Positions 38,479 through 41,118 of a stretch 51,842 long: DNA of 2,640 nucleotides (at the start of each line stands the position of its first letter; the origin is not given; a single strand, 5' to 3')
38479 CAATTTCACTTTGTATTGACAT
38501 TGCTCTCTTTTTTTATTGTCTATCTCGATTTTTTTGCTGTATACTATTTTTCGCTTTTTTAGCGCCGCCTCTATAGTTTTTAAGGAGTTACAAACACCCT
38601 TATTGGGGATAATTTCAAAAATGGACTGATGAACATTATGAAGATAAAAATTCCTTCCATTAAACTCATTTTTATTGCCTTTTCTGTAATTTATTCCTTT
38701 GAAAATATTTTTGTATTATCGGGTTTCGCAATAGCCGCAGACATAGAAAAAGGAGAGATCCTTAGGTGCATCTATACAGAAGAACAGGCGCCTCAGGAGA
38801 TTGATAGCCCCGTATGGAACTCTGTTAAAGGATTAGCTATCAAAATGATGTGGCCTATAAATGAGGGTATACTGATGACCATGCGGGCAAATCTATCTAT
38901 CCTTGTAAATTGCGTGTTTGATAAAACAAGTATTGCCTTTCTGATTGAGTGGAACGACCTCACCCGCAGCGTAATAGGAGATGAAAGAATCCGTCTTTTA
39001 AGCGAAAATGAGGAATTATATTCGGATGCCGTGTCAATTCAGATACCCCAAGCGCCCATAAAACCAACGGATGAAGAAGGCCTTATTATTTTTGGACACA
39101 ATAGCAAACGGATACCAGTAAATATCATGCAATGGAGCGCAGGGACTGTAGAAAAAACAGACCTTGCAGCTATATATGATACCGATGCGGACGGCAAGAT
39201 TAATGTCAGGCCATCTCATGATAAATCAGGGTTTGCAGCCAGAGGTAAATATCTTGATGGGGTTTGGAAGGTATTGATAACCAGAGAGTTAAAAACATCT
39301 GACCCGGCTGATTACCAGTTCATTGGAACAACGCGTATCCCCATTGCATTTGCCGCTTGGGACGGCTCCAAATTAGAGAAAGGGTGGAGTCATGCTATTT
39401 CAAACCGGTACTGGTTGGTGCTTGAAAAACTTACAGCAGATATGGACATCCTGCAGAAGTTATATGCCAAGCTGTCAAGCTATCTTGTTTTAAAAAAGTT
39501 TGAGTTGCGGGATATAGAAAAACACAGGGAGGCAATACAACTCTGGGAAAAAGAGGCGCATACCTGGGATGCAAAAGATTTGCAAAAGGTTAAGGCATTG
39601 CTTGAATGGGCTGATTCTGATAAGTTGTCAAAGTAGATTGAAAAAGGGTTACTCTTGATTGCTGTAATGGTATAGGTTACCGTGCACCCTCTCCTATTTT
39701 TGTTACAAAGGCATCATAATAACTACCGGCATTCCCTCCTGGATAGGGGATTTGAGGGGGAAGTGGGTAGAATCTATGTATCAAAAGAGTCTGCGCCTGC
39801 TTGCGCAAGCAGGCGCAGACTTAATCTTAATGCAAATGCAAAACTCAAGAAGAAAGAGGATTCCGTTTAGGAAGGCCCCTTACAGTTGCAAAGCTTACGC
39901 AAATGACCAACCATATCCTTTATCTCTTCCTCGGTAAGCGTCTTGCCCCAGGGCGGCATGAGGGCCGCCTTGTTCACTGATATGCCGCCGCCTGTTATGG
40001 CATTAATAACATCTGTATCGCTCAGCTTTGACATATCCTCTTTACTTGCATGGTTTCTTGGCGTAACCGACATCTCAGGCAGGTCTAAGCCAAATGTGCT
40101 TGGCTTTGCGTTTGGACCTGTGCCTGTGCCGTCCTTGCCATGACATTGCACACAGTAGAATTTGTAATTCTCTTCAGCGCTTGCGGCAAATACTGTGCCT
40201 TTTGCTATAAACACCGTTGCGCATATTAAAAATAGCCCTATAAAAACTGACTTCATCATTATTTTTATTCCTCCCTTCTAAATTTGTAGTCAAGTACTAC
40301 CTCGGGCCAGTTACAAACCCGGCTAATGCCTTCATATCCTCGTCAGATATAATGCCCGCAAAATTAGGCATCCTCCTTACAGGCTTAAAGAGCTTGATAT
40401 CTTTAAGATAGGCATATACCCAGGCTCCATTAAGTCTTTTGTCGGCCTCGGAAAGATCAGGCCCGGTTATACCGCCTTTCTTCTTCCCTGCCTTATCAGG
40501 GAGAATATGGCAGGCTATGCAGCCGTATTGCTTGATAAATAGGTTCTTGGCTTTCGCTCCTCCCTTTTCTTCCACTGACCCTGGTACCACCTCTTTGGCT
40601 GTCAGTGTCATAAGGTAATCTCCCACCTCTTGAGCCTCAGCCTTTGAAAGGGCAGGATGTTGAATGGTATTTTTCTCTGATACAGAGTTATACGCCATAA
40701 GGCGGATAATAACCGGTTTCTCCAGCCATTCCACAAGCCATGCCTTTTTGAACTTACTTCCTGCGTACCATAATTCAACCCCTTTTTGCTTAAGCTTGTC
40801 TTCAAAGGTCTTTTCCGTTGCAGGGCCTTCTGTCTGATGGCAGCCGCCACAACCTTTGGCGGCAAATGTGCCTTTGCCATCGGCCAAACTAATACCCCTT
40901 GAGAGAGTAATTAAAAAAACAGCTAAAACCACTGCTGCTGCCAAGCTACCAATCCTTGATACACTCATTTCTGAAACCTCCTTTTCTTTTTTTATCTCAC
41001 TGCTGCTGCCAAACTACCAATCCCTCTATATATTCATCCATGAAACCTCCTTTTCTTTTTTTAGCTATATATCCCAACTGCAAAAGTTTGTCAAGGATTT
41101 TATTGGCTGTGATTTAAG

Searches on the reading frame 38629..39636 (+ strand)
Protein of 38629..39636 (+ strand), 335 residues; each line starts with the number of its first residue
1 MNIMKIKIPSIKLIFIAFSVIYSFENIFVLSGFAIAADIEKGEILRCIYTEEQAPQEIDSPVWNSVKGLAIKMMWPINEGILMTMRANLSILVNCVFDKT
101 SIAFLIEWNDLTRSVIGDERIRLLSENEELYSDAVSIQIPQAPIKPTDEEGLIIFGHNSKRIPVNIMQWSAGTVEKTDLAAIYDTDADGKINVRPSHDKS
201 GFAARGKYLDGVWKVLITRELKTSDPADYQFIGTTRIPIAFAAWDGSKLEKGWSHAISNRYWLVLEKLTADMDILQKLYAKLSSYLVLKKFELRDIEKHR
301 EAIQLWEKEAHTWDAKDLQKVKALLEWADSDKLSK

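Call 25: search_protein_families(library=pfam, proteins=[window:38629-39636:+], max_evalue=0.01)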
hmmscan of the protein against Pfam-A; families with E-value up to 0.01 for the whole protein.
window:38629-39636:+ (335 aa): 1 family
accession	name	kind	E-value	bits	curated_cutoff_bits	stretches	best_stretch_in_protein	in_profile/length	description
PF09459.16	EB_dh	-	2.2e-15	57.8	33.3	1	61-255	2-235/236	Ethylbenzene dehydrogenase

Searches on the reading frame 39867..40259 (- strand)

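Call 25: search_protein_families(library=pfam, proteins=[window:39867-40259:-], max_evalue=0.01)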
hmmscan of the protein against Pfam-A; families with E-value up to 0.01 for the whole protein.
window:39867-40259:- (130 aa): 2 families
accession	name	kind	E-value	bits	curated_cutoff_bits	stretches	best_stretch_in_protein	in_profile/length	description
PF13442.11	Cytochrome_CBB3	-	5.5e-10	39.9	27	1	26-120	4-68/68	Cytochrome C oxidase, cbb3-type, subunit III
PF00034.26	Cytochrom_C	-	9e-07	30.6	21.3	1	35-123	11-89/90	Cytochrome c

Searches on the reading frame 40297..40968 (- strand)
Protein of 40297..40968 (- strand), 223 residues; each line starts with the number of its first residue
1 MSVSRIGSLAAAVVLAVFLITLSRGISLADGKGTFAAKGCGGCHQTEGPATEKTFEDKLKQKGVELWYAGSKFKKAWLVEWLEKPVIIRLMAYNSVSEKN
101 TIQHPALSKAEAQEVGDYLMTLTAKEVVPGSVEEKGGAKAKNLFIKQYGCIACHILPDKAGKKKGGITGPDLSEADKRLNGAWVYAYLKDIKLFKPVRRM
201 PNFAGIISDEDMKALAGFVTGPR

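Call 25: search_protein_families(library=pfam, proteins=[window:40297-40968:-], max_evalue=0.01)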
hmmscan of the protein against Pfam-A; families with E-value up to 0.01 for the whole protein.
window:40297-40968:- (223 aa): 2 families
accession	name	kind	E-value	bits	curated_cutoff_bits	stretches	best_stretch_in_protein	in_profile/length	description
PF00034.26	Cytochrom_C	-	1.5e-11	45.8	21.3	2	138-219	2-86/90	Cytochrome c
PF13442.11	Cytochrome_CBB3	-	4.9e-10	40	27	1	146-219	12-68/68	Cytochrome C oxidase, cbb3-type, subunit III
